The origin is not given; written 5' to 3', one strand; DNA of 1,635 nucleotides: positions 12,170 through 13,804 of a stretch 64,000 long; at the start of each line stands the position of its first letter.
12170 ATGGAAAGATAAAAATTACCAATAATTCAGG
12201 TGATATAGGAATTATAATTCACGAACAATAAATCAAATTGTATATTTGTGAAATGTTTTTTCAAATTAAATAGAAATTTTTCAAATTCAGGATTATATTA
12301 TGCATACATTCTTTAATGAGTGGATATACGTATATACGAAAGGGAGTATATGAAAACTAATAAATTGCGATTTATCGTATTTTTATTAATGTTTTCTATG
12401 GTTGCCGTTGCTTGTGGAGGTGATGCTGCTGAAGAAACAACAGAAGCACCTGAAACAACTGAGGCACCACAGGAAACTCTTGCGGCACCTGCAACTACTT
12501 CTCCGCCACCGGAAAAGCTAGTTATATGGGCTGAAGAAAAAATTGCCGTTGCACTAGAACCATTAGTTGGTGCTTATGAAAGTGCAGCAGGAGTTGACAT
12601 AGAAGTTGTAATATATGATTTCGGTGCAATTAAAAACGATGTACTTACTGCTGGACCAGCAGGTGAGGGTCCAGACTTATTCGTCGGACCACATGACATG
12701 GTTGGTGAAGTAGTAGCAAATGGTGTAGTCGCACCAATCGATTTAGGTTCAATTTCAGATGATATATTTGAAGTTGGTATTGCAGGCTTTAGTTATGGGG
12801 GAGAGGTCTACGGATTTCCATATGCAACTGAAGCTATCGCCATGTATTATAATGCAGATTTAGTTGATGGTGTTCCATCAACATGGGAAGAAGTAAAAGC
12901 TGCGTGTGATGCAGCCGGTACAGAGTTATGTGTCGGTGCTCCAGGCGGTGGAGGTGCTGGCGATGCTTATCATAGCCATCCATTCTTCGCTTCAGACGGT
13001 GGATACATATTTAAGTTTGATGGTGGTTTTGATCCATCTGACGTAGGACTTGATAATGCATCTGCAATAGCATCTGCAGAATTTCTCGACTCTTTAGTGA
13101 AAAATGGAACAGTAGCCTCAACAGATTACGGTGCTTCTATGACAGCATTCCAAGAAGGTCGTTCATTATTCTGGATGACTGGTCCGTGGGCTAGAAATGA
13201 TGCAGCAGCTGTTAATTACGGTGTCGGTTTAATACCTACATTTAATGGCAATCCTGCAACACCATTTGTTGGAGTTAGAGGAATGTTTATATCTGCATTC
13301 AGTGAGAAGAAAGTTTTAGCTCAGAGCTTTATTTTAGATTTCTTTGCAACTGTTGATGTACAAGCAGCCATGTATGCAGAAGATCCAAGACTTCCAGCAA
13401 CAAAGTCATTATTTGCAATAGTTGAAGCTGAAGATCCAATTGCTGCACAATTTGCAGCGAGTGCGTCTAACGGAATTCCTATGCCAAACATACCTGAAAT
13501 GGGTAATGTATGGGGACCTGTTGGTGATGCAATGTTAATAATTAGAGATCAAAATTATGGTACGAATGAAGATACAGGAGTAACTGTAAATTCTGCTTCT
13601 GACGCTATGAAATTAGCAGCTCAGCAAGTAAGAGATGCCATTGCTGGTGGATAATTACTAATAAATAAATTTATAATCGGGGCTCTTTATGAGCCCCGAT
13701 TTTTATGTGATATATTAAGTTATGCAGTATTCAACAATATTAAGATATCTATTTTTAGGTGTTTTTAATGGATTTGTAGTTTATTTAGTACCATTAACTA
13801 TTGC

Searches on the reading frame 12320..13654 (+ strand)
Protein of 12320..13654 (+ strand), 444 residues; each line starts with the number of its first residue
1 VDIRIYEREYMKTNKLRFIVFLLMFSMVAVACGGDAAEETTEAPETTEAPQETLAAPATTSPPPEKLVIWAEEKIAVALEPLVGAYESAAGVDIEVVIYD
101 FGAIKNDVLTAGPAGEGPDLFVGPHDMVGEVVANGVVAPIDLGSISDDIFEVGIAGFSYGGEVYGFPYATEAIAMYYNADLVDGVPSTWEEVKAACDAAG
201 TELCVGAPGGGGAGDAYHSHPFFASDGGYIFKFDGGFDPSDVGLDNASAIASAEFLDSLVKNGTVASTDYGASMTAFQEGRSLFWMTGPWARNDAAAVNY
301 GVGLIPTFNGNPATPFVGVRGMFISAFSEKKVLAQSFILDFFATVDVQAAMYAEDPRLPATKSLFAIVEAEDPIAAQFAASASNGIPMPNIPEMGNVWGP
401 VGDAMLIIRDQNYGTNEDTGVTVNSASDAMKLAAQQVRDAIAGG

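Call 59: search_protein_families(library=pfam, proteins=[window:12320-13654:+], max_evalue=0.00001)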
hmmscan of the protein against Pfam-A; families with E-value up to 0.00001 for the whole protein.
window:12320-13654:+ (444 aa): 2 families
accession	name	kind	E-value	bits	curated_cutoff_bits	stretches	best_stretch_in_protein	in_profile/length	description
PF13416.11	SBP_bac_8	-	3e-39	135.9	27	1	83-369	3-270/279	Bacterial extracellular solute-binding protein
PF01547.30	SBP_bac_1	-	7.1e-28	98.9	26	1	78-348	9-306/307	Bacterial extracellular solute-binding protein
